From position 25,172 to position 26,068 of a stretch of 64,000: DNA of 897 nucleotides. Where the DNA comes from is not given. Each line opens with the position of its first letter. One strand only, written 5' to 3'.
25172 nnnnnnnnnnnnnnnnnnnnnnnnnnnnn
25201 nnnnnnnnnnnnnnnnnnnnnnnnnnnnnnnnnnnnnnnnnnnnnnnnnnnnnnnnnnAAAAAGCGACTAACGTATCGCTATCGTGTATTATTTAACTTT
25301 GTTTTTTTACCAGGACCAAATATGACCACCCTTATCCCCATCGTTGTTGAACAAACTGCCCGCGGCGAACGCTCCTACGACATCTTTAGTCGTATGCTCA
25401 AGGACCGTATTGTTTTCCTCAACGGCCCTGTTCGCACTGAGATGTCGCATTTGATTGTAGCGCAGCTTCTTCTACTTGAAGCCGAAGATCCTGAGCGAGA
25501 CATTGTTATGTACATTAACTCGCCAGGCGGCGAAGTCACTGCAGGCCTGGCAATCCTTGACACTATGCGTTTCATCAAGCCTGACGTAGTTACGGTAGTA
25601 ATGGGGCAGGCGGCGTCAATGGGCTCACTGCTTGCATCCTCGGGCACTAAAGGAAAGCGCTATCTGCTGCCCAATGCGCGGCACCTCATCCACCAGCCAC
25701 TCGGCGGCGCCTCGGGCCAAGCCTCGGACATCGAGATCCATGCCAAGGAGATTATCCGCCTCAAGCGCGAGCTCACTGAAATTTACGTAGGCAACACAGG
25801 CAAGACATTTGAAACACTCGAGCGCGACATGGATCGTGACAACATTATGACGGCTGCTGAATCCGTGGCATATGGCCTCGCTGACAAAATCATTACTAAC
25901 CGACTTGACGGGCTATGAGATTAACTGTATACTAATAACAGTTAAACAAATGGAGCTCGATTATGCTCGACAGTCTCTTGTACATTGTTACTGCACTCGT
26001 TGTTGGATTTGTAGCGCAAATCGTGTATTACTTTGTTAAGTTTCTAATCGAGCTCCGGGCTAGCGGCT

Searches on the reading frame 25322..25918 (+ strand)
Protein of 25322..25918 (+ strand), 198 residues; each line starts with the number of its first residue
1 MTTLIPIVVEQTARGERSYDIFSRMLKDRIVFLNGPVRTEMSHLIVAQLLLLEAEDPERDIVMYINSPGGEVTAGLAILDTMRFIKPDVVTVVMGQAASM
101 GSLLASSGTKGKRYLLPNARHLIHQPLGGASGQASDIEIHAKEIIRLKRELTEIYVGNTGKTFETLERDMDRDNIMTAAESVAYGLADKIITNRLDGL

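Call 6: search_protein_families(library=pfam, proteins=[window:25322-25918:+], max_evalue=0.01)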
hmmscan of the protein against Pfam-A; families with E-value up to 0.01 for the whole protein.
window:25322-25918:+ (198 aa): 2 families
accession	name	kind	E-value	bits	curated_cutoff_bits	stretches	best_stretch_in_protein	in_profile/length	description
PF00574.28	CLP_protease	-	8.2e-80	267.4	20.2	1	14-193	2-181/182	Clp protease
PF25145.1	NfeD1b_N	-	0.00024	21.2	40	1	54-107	26-80/189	NfeD1b, N-terminal domain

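Call 9: search_protein_families(library=phrogs, proteins=[window:25322-25918:+], max_evalue=0.001)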
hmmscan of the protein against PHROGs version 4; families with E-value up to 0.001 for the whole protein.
window:25322-25918:+ (198 aa): 12 families
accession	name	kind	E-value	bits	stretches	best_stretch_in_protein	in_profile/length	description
phrog_94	-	head and packaging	8.8e-47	161.9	1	4-193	56-252/622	head maturation protease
phrog_2976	-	head and packaging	2.9e-30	107.3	1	53-192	47-183/394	head maturation protease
phrog_133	-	head and packaging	8.5e-29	101.7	1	59-192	49-180/668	head maturation protease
phrog_1684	-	head and packaging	8.3e-21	75.7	1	58-191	72-203/284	head maturation protease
phrog_3348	-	unknown function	3e-18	67.3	1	57-191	66-198/386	-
phrog_53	-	head and packaging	5.4e-16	59.9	1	45-110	104-171/583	head maturation protease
phrog_1827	-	other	3.8e-09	37.2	1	57-144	51-136/202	ATP-dependent protease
phrog_5410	-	other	5e-06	26.9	1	54-142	51-137/323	ATP-dependent protease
phrog_33547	-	unknown function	5.2e-06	26.7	1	60-188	31-156/357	-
phrog_23753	-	head and packaging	9.3e-06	26.4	1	46-191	29-172/298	head maturation protease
phrog_20705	-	head and packaging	1.2e-05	24.8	1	55-191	205-346/690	virion structural protein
phrog_13984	-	unknown function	0.00027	22.1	1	61-109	63-111/123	-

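Call 14: find_encoding_contigs(protein=window:25322-25918:+, flank=10000, max_places=3)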
Protein window:25322-25918:+ (198 aa): 1 contig read that carries it; 1 place shown.
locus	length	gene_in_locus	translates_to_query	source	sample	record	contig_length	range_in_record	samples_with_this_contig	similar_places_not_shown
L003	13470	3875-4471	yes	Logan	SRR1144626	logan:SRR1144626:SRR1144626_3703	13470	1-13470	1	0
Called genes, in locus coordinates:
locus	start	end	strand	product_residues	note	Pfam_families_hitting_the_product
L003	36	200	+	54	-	-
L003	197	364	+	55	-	-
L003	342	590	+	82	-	-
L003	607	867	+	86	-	-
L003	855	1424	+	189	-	-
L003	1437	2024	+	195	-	-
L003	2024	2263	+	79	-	-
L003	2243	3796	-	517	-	-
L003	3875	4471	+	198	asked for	PF00574:CLP_protease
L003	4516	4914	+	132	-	-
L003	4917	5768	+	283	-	PF00149:Metallophos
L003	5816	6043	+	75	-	-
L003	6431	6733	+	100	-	-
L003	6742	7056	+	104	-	-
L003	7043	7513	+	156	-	-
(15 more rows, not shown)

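Call 33: search_solved_structures(query=window:25322-25918:+, show_alignments=2, max_evalue=1e-30)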
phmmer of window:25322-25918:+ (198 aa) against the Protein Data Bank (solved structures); distinct sequences matched with E-value up to 1e-30: 104 (the best 60 are shown).
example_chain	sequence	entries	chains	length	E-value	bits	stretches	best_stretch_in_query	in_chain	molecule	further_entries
6wr2_h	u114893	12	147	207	3.1e-77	261.9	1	4-197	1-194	ATP-dependent Clp protease proteolytic subunit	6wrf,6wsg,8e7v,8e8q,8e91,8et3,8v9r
3mt6_R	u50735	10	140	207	3.6e-77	261.6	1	3-194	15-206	ATP-dependent Clp protease proteolytic subunit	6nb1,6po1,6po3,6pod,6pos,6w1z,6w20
7uiv_H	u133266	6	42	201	3.8e-77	261.6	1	4-194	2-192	ATP-dependent Clp protease proteolytic subunit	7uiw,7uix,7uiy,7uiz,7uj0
1tyf_A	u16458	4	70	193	4.3e-77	261.4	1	4-194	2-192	CLP PEPTIDASE | ATP-dependent Clp protease proteolytic subunit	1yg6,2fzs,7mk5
6uqe_G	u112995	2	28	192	5.5e-77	261.1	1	4-194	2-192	ATP-dependent Clp protease proteolytic subunit | ATP-dependent Clp endopeptidase proteolytic subunit ClpP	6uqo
6ppe_A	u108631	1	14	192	7.2e-77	260.7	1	4-194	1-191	ATP-dependent Clp protease proteolytic subunit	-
7dfu_A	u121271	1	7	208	1.2e-76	259.9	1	3-194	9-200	ATP-dependent Clp protease proteolytic subunit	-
1yg8_A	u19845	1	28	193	1.4e-76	259.8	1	4-194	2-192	ATP-dependent Clp protease proteolytic subunit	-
3hln_A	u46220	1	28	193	1.5e-76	259.6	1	4-194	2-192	ATP-dependent Clp protease proteolytic subunit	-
7dft_A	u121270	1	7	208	1.7e-76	259.5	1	3-194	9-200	ATP-dependent Clp protease proteolytic subunit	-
8r05_A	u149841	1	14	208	3.5e-75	255.2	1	3-194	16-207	ATP-dependent Clp protease proteolytic subunit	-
9vhc_A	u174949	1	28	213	6.3e-75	254.4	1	4-194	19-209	ATP-dependent Clp protease proteolytic subunit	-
7m1m_A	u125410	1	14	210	2.8e-74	252.2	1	4-194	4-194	ATP-dependent Clp protease proteolytic subunit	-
9ndj_H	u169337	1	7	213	3e-74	252.1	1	4-194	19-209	ATP-dependent Clp protease proteolytic subunit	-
5g1q_A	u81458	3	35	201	5.9e-74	251.2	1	3-194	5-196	CLP PROTEASE PROTEOLYTIC SUBUNIT P | ATP-DEPENDENT CLP PROTEASE PROTEOLYTIC SUBUNIT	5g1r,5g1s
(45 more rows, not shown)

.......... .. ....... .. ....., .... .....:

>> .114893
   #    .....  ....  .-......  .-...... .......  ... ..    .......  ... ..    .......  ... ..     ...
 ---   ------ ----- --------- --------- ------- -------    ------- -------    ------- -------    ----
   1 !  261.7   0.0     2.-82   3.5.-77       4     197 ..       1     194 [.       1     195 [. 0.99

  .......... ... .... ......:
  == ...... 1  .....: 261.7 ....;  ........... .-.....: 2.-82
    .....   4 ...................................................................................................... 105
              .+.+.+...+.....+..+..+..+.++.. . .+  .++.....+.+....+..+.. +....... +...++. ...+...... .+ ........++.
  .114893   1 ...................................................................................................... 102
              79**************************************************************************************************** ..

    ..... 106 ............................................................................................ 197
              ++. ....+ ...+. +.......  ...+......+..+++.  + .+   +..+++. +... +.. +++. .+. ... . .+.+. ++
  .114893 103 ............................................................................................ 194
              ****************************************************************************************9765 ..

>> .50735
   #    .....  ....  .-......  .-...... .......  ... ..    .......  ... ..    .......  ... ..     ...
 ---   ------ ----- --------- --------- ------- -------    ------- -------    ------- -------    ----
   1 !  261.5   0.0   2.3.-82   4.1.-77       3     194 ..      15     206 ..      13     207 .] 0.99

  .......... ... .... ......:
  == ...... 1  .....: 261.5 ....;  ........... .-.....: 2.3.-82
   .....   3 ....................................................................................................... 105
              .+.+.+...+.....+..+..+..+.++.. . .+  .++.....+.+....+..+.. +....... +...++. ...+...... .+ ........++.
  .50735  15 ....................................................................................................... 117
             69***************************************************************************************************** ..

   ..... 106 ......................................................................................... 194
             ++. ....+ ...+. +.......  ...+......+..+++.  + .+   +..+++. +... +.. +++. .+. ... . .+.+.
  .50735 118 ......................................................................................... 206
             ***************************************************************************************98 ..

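Call 59: search_protein_families(library=ncbifam, proteins=[window:25322-25918:+], max_evalue=0.01)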
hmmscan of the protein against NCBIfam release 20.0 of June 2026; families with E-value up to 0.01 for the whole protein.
window:25322-25918:+ (198 aa): 12 families
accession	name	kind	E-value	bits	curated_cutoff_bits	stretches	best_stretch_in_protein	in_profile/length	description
NF001368.0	PRK00277.1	subfamily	3.2e-91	304.7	249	1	2-194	6-198/203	ATP-dependent Clp protease proteolytic subunit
TIGR00493.1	clpP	equivalog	1.6e-86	289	308.6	1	3-192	2-191/192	ATP-dependent Clp endopeptidase proteolytic subunit ClpP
NF009205.0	PRK12553.1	subfamily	1.5e-74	250.1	228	1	4-193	13-204/211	ATP-dependent Clp protease proteolytic subunit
NF009203.0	PRK12551.1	equivalog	8.1e-72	241.1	359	1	4-194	1-191/196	ATP-dependent Clp protease proteolytic subunit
NF011090.0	PRK14513.1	equivalog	3.2e-68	229.5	347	1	3-194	2-193/201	ATP-dependent Clp protease proteolytic subunit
NF011091.0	PRK14514.1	equivalog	3.1e-60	203.5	361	1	4-193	30-219/221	ATP-dependent Clp endopeptidase proteolytic subunit ClpP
NF011089.0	PRK14512.1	equivalog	2.1e-50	171.3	251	1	19-196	19-196/200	ATP-dependent Clp protease proteolytic subunit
NF009204.0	PRK12552.1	equivalog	4.4e-49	166.9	263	1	20-194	22-215/225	ATP-dependent Clp protease proteolytic subunit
NF045540.1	scaf_prot_MCP1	exception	1.1e-28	100.3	475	1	53-192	25-162/652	ClpP-like prohead protease/major capsid protein fusion protein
NF045542.1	Clp_rel_HeadMat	equivalog_domain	2.2e-26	92.8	120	1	53-190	29-165/165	head maturation protease, ClpP-related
TIGR00706.1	SppA_dom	equivalog_domain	0.00013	21.7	155.45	1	53-109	27-84/208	signal peptide peptidase SppA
TIGR00705.1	SppA_67K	equivalog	0.0015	16.9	311.45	1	47-106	338-400/590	signal peptide peptidase SppA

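Call 69: find_homologous_proteins(query=window:25322-25918:+, max_evalue=1e-40)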
Query window:25322-25918:+ (198 aa): 7994 proteins with E <= 1e-40 among 8000 candidates; the best 120 are listed.
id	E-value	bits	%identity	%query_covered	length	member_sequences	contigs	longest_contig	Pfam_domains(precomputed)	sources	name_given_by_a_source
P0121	1.8e-121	421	100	100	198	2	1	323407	PF00574.29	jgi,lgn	-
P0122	6.6e-115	399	93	99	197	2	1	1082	PF00574.29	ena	-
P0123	4.3e-114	397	93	99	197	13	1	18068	PF00574.29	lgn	-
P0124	1.1e-110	386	90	99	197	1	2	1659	PF00574.29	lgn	-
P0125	3.3e-108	378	89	98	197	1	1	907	PF00574.29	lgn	-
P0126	3.0e-105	368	86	98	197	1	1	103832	PF00574.29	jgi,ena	-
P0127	1.0e-92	327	76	96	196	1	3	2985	PF00574.29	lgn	-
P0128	2.7e-92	326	77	98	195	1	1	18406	PF00574.29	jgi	-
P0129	7.1e-92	324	75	96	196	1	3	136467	PF00574.29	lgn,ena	-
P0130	9.6e-92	324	75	96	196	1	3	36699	PF00574.29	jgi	jgi:ATP-dependent Clp protease, protease subunit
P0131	3.6e-91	322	75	96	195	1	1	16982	PF00574.29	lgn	-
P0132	3.7e-91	322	75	97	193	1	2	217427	PF00574.29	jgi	jgi:ATP-dependent Clp protease protease subunit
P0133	1.2e-90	320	73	98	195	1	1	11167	PF00574.29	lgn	-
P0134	5.7e-90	318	74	97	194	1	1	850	PF00574.29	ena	-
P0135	5.9e-90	318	75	98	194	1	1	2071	PF00574.29,PF25145.2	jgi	jgi:ATP-dependent Clp protease, protease subunit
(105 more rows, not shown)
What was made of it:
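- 25322..25918 (+): Canonical ClpP peptidase (Ser-His-Asp triad, no propeptide). Calls 6, 33, 59, 69.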
